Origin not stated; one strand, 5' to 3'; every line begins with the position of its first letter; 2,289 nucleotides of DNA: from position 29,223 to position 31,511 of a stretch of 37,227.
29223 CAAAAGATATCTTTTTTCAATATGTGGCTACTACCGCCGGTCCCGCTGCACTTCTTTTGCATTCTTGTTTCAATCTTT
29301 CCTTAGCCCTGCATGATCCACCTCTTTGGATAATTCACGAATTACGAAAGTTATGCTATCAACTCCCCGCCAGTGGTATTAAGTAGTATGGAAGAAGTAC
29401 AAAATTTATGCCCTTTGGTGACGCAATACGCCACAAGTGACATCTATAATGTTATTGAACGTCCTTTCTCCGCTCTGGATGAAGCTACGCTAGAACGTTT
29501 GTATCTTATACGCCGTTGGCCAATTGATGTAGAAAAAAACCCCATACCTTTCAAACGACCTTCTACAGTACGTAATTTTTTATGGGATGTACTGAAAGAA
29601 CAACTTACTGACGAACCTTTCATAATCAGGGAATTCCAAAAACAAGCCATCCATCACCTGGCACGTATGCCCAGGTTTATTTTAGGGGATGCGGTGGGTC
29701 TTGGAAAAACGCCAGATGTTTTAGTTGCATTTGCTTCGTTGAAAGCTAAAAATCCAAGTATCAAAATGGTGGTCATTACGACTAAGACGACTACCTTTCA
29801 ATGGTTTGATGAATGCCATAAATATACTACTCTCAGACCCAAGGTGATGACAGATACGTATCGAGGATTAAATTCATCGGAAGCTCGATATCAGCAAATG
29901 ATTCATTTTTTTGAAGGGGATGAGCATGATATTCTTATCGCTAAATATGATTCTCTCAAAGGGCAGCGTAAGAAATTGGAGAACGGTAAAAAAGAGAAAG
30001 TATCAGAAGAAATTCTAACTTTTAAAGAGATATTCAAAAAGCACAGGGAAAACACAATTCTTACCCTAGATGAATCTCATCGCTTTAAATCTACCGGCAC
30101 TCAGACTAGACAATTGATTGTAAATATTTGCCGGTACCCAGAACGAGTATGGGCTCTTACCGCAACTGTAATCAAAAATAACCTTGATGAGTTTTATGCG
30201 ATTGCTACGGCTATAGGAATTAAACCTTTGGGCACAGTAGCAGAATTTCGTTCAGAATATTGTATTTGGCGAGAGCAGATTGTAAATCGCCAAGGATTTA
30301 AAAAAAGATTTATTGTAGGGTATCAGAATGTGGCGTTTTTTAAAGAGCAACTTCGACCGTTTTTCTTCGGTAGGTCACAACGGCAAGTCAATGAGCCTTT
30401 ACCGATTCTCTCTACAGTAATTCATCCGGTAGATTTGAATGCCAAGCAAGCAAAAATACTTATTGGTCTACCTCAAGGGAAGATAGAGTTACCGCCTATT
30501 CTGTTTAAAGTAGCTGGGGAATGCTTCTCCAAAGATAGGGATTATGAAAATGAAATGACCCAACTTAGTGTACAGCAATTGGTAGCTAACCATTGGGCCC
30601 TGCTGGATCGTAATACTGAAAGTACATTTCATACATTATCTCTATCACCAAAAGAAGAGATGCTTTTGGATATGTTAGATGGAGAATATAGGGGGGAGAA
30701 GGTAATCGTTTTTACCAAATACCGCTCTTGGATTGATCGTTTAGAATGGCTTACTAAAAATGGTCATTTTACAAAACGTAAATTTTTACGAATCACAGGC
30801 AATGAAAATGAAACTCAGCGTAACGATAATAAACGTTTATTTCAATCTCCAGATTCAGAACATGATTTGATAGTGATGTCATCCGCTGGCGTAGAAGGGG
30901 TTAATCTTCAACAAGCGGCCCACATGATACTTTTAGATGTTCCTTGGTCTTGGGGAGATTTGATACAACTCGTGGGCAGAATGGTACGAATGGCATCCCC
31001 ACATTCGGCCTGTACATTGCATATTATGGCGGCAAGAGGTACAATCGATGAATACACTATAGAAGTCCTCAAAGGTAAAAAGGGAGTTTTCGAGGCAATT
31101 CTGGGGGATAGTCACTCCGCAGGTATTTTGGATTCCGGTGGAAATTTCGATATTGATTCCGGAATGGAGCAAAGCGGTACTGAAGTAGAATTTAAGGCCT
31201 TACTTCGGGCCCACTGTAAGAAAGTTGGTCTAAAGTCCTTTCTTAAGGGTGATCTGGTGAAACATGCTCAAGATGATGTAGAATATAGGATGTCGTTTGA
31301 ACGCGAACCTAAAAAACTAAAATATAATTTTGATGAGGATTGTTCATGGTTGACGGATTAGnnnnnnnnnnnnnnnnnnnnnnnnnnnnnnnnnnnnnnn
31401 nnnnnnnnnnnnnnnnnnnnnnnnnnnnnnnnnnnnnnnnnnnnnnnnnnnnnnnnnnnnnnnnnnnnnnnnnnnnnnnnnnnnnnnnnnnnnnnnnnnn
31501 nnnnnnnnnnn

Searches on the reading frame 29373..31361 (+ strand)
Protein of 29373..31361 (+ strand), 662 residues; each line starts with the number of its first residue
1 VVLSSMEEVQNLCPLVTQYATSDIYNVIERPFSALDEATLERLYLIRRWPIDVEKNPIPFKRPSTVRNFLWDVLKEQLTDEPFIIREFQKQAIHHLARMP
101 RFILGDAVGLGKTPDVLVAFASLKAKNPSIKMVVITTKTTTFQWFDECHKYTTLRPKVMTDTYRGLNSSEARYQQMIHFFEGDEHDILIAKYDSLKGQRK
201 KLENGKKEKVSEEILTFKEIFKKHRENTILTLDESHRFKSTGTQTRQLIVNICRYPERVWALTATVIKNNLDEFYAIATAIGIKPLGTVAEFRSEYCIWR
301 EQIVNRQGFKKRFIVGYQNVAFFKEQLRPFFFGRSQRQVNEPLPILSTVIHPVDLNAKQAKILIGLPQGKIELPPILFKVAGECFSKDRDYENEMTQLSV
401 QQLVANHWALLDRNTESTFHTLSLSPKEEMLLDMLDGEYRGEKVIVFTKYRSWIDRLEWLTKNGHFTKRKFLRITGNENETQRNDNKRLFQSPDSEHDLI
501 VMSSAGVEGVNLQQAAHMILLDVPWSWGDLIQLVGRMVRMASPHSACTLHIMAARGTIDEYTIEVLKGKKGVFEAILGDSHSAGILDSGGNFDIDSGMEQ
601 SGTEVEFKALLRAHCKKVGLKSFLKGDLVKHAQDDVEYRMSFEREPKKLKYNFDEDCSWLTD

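Call 8: search_protein_families(library=phrogs, proteins=[window:29373-31361:+], max_evalue=0.001)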
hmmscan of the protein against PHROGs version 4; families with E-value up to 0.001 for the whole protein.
window:29373-31361:+ (662 aa): 10 families
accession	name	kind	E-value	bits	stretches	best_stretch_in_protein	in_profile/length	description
phrog_62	-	DNA, RNA and nucleotide metabolism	4.9e-75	254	1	81-592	693-1148/1881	DNA helicase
phrog_16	-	DNA, RNA and nucleotide metabolism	2.9e-12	46.6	1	74-552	262-598/986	DNA helicase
phrog_23807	-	unknown function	3e-11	42.8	1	435-540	523-632/1053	-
phrog_1685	-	unknown function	2.6e-08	32.6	1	506-583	1477-1555/2278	-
phrog_11801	-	other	7.2e-07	27.7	1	486-593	1403-1509/2269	DNA methyltransferase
phrog_26785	-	unknown function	2.2e-06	26.9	1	492-545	781-834/1087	-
phrog_29996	-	unknown function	2.6e-06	26.7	1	425-573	1014-1160/1189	-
phrog_11354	-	unknown function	3.3e-05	24.5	1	474-572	3-100/116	-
phrog_21007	-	other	0.00014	21.1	1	498-582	75-160/857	DNA methyltransferase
phrog_21391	-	DNA, RNA and nucleotide metabolism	0.00038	18.7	1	437-539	1356-1453/2021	DNA helicase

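Call 16: search_dna_similar(query=window:29373-31361:+, collection=phages, mode=protein, max_rows=15)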
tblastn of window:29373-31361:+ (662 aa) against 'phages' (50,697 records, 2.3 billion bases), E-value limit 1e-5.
Records with a match: 184; places in all: 186; records where one place covers at least 80% of the query: 8.
Best place of each record, by identity: <60% 184.
By first word of the organism name: Gordonia 102; Bacillus 15; Mycobacterium 9; Bacteriophage 7; Tsukamurella 6; Rhodococcus 5; Thermus 4; Pseudomonas 4; Streptococcus 3; Brevibacillus 3; and 18 more.
By host as written in the record: Gordonia terrae 3612 73; - 13; Gordonia rubripertincta NRRL B-16540 11; Gordonia sp. 7; Tsukamurella inchonensis strain BEN701 4; Mycobacteroides abscessus 4; Brevibacillus laterosporus 3; Gordonia terrae CAG3 3; and 48 more.
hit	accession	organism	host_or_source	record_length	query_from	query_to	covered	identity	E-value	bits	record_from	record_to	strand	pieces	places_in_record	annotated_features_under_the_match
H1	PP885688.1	Tunturiibacter phage Tunturi_5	Tunturiibacter psychrotolerans X4BP1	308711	1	656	99%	52.2%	0e+0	681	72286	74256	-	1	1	DNA helicase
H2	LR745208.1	uncultured phage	metagenomic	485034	113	578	70%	29.5%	1e-47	187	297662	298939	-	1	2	record has no annotation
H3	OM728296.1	Bacillus phage vB_BsuM-Goe26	Bacillus subtilis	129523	85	613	80%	25.6%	9e-24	113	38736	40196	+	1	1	rapA: RNA polymerase-associated protein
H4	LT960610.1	Bacillus phage SBSphiC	Bacillus subtilis BEST7003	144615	85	611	80%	25.5%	2e-22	109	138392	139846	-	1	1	record has no annotation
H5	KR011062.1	Tsukamurella phage TIN2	Tsukamurella inchonensis BEN701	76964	50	588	81%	24.1%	2e-17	94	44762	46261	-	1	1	helicase | hypothetical protein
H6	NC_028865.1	Tsukamurella phage TIN2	Tsukamurella inchonensis BEN701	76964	50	588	81%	24.1%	2e-17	94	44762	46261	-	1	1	helicase | hypothetical protein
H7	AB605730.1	Bacillus phage SP-10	-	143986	85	611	80%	24.5%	3e-22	108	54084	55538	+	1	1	SNF2 family helicase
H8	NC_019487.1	Bacillus phage SP-10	-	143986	85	611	80%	24.5%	3e-22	108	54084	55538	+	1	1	DNA helicase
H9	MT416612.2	Bacillus phage YungSlug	Bacillus thuringiensis kurstaki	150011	28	583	84%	22.9%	1e-19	100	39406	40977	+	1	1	helicase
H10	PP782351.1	Rhodococcus phage Perlina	Rhodococcus qingshengii S10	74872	81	577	75%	25.0%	4e-22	108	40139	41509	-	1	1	helicase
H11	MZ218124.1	Paenibacillus phage SV21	Paenibacillus larvae SV21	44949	78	612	81%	23.2%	1e-11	74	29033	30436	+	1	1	DEAD/DEAH box helicase | hypothetical protein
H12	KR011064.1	Tsukamurella phage TIN4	Tsukamurella inchonensis strain BEN701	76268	83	587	76%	24.4%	1e-17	94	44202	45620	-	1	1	helicase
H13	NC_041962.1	Tsukamurella phage TIN4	Tsukamurella inchonensis strain BEN701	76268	83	587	76%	24.4%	1e-17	94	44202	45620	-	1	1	helicase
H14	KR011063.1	Tsukamurella phage TIN3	Tsukamurella inchonensis strain BEN701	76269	83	587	76%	24.4%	1e-17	94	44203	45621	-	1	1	helicase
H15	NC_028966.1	Tsukamurella phage TIN3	Tsukamurella inchonensis strain BEN701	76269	83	587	76%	24.4%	1e-17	94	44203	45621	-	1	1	helicase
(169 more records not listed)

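Call 86: get_annotated_region(hit=H1, flank=20000)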
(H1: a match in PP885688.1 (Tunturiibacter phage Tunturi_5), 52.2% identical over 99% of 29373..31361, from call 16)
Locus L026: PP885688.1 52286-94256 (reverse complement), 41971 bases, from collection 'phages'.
description: Tunturiibacter phage Tunturi_5, complete genome.
organism: Tunturiibacter phage Tunturi_5 (NCBI taxid 3378199)
taxonomy: Viruses; Duplodnaviria; Heunggongvirae; Uroviricota; Caudoviricetes
host: Tunturiibacter psychrotolerans X4BP1; source: soil; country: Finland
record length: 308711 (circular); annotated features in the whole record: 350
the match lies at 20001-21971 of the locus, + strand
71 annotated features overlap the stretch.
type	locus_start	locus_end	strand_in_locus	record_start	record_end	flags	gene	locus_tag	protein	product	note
CDS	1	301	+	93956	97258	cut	-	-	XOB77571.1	hypothetical protein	ORF128; gp128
CDS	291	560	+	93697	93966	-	-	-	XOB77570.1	hypothetical protein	ORF127; gp127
CDS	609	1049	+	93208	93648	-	-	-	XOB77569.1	hypothetical protein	ORF126; gp126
CDS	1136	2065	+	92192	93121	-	-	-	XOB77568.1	RNA-binding protein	ORF125; gp125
CDS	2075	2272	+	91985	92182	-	-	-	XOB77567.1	hypothetical protein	ORF124; gp124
CDS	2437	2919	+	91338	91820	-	-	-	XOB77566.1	hypothetical protein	ORF123; gp123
CDS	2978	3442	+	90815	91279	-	-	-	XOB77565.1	hypothetical protein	ORF122; gp122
CDS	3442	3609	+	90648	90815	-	-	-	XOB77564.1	hypothetical protein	ORF121; gp121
CDS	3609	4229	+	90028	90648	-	-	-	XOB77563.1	hypothetical protein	ORF120; gp120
CDS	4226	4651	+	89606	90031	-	-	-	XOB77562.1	hypothetical protein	ORF119; gp119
CDS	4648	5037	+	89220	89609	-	-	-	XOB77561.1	hypothetical protein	ORF118; gp118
CDS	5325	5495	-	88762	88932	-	-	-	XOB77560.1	hypothetical protein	ORF117; gp117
CDS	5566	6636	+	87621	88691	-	-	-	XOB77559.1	NAD-dependent DNA ligase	ORF116; gp116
CDS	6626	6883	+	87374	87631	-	-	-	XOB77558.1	hypothetical protein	ORF115; gp115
CDS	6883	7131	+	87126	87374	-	-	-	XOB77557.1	hypothetical protein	ORF114; gp114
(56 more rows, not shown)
